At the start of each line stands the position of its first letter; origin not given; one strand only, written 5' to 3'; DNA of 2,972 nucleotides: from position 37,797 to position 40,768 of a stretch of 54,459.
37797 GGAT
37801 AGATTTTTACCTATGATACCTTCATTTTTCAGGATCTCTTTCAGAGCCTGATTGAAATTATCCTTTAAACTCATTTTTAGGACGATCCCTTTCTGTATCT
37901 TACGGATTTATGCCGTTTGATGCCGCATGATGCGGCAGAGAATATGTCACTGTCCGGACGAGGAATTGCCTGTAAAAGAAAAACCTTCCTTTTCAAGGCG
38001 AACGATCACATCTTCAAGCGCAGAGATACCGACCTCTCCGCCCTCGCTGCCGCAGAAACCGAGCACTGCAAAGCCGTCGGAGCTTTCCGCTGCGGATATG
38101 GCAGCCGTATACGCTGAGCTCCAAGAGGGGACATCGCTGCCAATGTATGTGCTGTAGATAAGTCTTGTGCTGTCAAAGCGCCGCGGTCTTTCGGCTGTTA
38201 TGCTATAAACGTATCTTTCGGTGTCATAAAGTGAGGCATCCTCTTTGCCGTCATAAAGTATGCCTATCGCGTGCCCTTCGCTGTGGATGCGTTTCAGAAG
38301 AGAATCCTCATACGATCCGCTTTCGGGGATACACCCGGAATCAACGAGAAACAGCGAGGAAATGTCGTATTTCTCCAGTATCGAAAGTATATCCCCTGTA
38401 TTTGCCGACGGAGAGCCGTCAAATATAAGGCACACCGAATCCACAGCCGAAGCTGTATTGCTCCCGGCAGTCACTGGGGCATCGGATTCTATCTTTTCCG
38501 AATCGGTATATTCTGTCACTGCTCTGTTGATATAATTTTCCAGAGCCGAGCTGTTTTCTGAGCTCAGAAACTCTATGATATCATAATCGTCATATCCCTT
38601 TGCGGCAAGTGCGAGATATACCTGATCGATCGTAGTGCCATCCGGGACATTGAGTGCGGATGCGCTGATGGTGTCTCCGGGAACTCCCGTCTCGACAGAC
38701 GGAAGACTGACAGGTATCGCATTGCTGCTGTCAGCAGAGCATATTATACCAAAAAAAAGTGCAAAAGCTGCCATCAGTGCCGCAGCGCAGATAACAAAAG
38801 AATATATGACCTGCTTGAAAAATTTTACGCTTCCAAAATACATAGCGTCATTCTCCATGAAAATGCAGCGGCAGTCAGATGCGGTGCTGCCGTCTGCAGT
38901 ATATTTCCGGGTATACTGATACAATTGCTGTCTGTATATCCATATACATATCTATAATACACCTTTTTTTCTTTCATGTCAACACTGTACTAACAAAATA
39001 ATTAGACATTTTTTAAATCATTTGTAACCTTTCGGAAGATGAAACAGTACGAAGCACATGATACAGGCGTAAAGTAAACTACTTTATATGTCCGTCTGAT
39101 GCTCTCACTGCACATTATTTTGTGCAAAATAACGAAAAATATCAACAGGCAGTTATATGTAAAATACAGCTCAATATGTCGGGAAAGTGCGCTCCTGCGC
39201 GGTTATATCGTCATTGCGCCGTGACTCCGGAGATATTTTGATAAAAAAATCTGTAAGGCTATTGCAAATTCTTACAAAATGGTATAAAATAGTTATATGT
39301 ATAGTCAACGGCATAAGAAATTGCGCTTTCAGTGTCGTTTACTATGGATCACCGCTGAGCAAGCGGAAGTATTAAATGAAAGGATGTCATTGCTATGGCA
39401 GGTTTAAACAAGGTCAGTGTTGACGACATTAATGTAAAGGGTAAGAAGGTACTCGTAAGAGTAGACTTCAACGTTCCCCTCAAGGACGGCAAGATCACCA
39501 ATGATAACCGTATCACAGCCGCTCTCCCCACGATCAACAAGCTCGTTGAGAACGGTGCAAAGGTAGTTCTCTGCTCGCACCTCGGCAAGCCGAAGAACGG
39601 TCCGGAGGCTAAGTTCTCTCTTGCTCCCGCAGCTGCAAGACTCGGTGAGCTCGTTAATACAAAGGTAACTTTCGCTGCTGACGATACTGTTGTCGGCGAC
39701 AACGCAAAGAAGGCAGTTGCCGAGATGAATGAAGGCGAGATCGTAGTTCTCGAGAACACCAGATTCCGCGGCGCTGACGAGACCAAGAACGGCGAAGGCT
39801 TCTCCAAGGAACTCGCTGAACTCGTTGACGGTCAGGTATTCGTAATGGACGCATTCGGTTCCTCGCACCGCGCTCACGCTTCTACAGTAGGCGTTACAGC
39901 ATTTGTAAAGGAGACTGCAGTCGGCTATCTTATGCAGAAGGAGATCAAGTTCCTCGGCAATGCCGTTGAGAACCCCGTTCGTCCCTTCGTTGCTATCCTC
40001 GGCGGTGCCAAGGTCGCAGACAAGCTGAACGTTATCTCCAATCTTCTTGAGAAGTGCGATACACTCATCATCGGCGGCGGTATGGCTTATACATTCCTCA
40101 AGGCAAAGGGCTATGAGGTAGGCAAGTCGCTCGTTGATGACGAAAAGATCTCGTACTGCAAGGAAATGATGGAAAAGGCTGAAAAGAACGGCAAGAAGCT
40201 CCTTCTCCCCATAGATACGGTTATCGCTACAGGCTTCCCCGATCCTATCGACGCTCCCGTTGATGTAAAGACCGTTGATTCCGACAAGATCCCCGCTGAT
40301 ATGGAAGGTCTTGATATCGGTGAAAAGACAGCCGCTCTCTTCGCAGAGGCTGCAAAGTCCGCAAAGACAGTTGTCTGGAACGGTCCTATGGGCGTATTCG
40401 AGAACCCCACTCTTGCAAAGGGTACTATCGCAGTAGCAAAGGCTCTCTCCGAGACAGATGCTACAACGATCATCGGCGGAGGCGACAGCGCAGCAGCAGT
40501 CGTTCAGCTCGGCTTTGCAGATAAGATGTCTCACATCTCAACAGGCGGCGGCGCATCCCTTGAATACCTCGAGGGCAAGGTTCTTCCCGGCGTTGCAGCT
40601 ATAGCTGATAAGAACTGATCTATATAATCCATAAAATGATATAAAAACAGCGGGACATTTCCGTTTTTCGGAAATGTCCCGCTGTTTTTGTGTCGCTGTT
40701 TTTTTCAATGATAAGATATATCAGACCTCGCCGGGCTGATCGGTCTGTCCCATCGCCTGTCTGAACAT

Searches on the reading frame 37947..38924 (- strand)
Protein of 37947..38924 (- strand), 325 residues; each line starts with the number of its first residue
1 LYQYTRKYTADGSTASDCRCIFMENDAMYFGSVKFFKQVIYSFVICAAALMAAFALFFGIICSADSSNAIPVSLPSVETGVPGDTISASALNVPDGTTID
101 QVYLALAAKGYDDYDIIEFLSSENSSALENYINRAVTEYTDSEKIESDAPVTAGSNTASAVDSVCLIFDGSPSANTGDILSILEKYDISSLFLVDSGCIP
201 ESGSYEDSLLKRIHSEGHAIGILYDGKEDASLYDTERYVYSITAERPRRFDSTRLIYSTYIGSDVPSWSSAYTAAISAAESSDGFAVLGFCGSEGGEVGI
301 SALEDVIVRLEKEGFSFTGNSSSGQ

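Call 3: search_protein_families(library=pfam, proteins=[window:37947-38924:-], max_evalue=1)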
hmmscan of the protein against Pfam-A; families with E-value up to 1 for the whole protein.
window:37947-38924:- (325 aa): 1 family
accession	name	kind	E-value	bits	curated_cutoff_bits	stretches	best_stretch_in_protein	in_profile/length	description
PF01522.26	Polysacc_deac_1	-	2.2e-05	24.9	23.1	1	162-221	7-62/124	Polysaccharide deacetylase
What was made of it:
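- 37947..38924 (-): First gene of the array: membrane-anchored polysaccharide-deacetylase-like protein (325 aa). Pfam Polysacc_deac_1, E=2.2e-5 (call 3).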

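Call 63: search_protein_families(library=phrogs, proteins=[window:37947-38924:-], max_evalue=0.001)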
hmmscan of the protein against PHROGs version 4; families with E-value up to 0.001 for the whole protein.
window:37947-38924:- (325 aa): 0 families

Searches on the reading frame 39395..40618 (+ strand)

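Call 61: search_protein_families(library=pfam, proteins=[window:39395-40618:+], max_evalue=0.00001)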
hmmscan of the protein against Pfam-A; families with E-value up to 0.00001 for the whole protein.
window:39395-40618:+ (407 aa): 1 family
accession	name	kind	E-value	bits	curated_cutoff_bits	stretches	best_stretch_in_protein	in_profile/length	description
PF00162.24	PGK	-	2.4e-155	517.7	27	1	9-395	1-379/379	Phosphoglycerate kinase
